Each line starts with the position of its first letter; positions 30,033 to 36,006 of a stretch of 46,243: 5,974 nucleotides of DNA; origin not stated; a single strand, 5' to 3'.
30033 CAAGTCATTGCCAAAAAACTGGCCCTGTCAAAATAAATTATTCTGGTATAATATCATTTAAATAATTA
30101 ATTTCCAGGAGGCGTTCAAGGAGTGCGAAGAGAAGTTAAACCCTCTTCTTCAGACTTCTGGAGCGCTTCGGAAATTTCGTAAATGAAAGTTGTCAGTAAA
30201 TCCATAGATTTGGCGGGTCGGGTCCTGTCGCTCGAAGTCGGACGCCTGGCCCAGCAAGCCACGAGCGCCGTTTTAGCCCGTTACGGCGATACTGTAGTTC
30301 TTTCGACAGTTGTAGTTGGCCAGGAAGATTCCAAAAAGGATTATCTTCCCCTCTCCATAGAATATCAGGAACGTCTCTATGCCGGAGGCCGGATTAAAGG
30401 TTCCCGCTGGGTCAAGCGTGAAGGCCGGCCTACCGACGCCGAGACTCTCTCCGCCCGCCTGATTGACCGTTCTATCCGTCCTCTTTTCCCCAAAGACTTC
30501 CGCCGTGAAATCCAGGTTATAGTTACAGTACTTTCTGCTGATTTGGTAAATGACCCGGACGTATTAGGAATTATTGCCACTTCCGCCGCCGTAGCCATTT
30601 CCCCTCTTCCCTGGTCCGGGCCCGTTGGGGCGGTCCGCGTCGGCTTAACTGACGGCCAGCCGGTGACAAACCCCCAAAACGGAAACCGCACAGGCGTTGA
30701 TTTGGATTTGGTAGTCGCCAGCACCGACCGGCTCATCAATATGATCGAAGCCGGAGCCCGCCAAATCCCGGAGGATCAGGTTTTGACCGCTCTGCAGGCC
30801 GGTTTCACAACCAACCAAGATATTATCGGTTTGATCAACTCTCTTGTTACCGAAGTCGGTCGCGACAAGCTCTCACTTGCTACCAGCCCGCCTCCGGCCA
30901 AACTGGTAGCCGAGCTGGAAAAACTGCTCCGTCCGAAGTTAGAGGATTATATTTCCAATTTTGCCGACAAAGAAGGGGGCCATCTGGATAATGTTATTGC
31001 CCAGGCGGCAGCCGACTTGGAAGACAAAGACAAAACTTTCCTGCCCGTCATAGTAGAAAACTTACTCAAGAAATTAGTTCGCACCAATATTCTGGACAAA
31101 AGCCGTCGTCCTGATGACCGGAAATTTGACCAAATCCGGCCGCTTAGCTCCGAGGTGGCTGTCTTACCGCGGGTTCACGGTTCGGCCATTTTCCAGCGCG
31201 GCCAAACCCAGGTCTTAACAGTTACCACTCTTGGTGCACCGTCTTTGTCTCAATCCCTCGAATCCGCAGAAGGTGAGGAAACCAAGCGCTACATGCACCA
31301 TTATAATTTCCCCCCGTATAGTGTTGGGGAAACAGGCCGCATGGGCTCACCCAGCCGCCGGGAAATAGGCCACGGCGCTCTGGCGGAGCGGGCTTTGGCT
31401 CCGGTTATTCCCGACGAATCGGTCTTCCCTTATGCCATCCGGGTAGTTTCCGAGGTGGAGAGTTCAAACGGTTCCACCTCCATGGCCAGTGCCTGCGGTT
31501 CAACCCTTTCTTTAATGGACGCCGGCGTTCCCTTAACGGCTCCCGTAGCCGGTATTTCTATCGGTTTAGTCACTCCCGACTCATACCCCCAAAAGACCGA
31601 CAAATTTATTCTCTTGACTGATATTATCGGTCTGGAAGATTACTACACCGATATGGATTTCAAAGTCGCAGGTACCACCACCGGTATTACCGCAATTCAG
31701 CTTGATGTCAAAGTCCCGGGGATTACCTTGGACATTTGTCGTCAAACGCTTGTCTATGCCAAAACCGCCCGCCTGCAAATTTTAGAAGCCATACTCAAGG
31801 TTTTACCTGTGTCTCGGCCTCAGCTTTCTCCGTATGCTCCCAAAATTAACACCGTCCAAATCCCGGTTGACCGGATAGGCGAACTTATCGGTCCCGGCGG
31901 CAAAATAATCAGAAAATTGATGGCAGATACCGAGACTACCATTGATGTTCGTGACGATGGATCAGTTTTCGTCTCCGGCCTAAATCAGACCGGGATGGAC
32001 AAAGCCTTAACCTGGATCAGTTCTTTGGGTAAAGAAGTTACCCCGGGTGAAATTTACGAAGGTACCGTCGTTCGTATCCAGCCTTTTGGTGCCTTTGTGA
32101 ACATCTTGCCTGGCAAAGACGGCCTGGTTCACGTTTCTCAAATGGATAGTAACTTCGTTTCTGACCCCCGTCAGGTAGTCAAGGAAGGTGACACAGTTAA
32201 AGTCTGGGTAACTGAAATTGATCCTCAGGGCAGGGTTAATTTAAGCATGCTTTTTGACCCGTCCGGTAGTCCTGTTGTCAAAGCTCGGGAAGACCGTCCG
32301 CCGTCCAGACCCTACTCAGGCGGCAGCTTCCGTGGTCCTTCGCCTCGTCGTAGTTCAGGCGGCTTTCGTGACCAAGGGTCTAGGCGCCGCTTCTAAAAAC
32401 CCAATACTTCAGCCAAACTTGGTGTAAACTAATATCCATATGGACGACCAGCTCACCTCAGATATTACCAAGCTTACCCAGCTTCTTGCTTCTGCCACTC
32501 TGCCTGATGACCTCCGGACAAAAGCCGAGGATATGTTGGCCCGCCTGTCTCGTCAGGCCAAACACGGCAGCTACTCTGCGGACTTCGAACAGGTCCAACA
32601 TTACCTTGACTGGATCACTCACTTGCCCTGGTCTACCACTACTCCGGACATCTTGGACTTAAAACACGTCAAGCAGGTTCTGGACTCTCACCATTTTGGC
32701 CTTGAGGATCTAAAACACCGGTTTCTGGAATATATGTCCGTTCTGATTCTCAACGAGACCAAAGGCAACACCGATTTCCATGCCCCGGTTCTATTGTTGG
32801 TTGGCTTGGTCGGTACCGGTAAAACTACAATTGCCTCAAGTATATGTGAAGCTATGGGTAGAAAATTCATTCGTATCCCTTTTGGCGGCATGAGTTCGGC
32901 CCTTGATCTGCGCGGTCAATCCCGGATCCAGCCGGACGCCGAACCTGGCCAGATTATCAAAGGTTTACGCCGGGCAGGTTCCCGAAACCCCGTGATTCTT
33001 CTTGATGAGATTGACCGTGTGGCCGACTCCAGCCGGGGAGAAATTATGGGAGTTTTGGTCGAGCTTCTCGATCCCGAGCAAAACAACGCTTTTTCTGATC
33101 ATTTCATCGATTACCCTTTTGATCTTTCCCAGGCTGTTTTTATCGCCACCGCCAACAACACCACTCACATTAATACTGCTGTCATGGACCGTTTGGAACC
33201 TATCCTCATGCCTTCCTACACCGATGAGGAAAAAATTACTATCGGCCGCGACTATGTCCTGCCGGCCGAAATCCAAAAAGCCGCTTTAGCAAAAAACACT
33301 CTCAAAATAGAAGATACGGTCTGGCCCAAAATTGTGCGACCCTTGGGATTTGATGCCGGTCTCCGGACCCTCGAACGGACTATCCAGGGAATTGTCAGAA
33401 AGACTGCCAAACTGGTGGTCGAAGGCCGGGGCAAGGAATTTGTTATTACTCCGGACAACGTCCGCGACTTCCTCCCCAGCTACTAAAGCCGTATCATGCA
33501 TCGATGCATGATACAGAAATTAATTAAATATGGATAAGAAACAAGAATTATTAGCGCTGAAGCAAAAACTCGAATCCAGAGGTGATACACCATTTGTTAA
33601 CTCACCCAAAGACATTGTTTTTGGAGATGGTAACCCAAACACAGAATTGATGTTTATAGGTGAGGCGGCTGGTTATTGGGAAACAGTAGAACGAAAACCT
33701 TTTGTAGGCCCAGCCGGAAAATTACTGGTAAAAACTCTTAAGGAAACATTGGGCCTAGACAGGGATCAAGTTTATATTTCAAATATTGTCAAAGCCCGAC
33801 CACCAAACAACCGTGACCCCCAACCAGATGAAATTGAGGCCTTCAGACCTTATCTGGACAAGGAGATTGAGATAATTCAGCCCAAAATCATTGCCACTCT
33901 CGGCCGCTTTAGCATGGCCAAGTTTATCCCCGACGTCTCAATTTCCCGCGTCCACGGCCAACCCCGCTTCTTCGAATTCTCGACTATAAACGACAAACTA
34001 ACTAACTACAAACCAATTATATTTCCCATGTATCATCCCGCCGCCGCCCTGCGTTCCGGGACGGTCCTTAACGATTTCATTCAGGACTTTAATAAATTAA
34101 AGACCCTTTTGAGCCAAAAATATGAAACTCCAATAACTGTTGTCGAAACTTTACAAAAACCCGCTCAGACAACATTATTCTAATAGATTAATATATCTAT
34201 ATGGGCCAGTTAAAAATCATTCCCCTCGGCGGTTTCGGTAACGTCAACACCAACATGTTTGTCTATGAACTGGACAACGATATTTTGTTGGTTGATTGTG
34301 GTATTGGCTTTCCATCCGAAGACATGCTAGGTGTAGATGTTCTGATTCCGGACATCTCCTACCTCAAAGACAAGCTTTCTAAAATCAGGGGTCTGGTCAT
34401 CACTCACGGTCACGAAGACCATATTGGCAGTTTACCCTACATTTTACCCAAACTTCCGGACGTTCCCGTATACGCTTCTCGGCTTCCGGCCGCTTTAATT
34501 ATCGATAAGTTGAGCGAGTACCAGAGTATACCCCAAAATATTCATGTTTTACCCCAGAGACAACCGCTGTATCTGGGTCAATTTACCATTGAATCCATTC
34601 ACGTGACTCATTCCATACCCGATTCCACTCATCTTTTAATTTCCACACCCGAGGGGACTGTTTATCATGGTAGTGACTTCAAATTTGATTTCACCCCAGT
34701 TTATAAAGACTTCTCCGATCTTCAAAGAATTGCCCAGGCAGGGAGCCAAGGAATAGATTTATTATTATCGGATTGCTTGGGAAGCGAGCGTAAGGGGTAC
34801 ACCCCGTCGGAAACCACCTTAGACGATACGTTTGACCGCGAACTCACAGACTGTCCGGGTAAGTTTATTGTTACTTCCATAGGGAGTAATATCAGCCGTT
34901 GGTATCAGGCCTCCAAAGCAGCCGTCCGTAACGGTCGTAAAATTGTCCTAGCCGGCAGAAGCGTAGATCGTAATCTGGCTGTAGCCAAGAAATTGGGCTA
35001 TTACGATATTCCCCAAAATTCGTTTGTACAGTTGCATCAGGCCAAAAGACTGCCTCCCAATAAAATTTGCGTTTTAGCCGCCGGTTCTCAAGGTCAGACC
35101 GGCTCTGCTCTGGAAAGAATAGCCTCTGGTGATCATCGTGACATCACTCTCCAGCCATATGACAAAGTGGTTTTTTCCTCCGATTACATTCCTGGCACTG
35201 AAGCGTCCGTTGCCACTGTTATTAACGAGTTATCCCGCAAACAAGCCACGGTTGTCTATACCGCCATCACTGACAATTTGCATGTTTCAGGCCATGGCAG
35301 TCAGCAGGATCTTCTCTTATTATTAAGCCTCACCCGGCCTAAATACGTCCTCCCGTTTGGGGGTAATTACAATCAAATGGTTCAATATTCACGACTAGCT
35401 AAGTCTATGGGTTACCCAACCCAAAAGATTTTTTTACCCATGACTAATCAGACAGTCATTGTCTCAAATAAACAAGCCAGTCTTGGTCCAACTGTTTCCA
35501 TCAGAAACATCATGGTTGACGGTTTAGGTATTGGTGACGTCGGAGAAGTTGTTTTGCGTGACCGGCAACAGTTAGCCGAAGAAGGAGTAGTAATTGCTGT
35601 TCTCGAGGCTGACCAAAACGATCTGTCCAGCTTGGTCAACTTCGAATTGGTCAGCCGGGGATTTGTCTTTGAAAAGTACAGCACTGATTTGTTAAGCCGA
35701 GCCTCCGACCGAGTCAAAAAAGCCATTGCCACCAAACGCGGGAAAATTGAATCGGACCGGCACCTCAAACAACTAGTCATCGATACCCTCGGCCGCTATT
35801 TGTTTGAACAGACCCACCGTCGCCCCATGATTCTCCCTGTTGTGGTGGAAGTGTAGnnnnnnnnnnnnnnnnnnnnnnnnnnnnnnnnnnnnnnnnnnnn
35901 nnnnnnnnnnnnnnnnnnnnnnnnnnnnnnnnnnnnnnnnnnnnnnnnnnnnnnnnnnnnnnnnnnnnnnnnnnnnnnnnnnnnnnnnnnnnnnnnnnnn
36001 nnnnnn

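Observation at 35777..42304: Giant (~2170 aa) mosaic surface protein, a candidate attachment factor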

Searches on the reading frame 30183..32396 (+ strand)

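Call 10: search_protein_families(library=pfam, proteins=[window:30183-32396:+], max_evalue=0.001)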
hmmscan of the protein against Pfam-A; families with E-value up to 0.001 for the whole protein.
window:30183-32396:+ (737 aa): 6 families
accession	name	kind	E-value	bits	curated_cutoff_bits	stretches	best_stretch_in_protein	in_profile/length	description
PF01138.27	RNase_PH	-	2.5e-53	180.4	25.5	2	317-450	1-130/130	3' exoribonuclease family, domain 1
PF00575.29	S1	-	1e-19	71.1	22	1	619-689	2-73/74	S1 RNA binding domain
PF03725.20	RNase_PH_C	-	2.5e-11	43.8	20.8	1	146-208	1-65/67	3' exoribonuclease family, domain 2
PF00013.35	KH_1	-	1.5e-09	37.9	21.5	1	557-612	3-64/66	KH domain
PF23459.1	S1_RRP5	-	7e-06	26.9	27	1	620-684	2-66/72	RRP5 S1 domain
PF03726.19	PNPase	-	0.00065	20.6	24.6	0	270-314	36-81/81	Polyribonucleotide nucleotidyltransferase, RNA binding domain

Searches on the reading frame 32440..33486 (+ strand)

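Call 10: search_protein_families(library=pfam, proteins=[window:32440-33486:+], max_evalue=0.001)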
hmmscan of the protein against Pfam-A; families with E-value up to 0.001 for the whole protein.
window:32440-33486:+ (348 aa): 5 families
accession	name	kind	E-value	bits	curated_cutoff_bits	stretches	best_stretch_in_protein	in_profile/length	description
PF00004.35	AAA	-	9.5e-19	68.6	21.2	1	118-256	1-127/131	ATPase family associated with various cellular activities (AAA)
PF07728.20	AAA_5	-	8.6e-10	39.2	22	1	118-242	2-125/139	AAA domain (dynein-related subfamily)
PF22667.2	Lon_lid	-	4.7e-09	36.2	27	1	280-331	2-53/57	Lon protease AAA+ ATPase lid domain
PF13401.12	AAA_22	-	2.1e-05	25.3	27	1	113-212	3-110/130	AAA domain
PF13191.12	AAA_16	-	0.00023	22.1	32.6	0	115-144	24-56/167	AAA ATPase domain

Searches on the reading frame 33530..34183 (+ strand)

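Call 10: search_protein_families(library=pfam, proteins=[window:33530-34183:+], max_evalue=0.001)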
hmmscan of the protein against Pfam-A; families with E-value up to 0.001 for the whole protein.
window:33530-34183:+ (217 aa): 1 family
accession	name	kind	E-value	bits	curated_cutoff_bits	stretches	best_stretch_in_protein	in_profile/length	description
PF03167.25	UDG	-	1.7e-30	106.4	24.3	1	31-181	1-129/141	Uracil DNA glycosylase superfamily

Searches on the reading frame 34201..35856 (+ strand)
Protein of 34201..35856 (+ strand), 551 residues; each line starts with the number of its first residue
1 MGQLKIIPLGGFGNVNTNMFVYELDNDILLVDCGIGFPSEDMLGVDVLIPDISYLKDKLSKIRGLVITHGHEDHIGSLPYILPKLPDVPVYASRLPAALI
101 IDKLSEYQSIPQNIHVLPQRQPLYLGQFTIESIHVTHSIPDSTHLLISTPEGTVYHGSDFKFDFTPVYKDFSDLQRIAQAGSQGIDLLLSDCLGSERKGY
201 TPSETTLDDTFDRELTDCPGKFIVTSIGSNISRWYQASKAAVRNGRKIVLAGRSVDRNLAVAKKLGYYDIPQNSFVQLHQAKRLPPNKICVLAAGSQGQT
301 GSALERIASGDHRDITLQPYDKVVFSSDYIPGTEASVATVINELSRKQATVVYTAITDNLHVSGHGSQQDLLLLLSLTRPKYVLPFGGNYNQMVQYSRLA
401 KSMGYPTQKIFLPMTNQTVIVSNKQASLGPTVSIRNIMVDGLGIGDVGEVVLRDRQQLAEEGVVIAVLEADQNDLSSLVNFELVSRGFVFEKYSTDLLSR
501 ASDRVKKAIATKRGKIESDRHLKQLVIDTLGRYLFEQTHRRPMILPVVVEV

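Call 10: search_protein_families(library=pfam, proteins=[window:34201-35856:+], max_evalue=0.001)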
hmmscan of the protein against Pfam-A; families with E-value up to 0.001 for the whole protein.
window:34201-35856:+ (551 aa): 5 families
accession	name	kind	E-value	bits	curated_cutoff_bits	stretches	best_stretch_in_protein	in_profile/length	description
PF22505.1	RNase_J_b_CASP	-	1e-38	132.4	27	1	221-344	3-126/126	Ribonuclease J, beta-CASP domain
PF17770.6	RNase_J_C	-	1e-23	84.7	23.8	1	451-551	1-102/102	Ribonuclease J C-terminal domain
PF00753.33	Lactamase_B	-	2.2e-13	51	22.7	1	15-160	4-150/196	Metallo-beta-lactamase superfamily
PF12706.13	Lactamase_B_2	-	7.2e-09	36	27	1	29-161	3-144/200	Beta-lactamase superfamily domain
PF07521.17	RMMBL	-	2.7e-06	27.7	21.6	1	354-406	6-59/63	Zn-dependent metallo-hydrolase RNA specificity domain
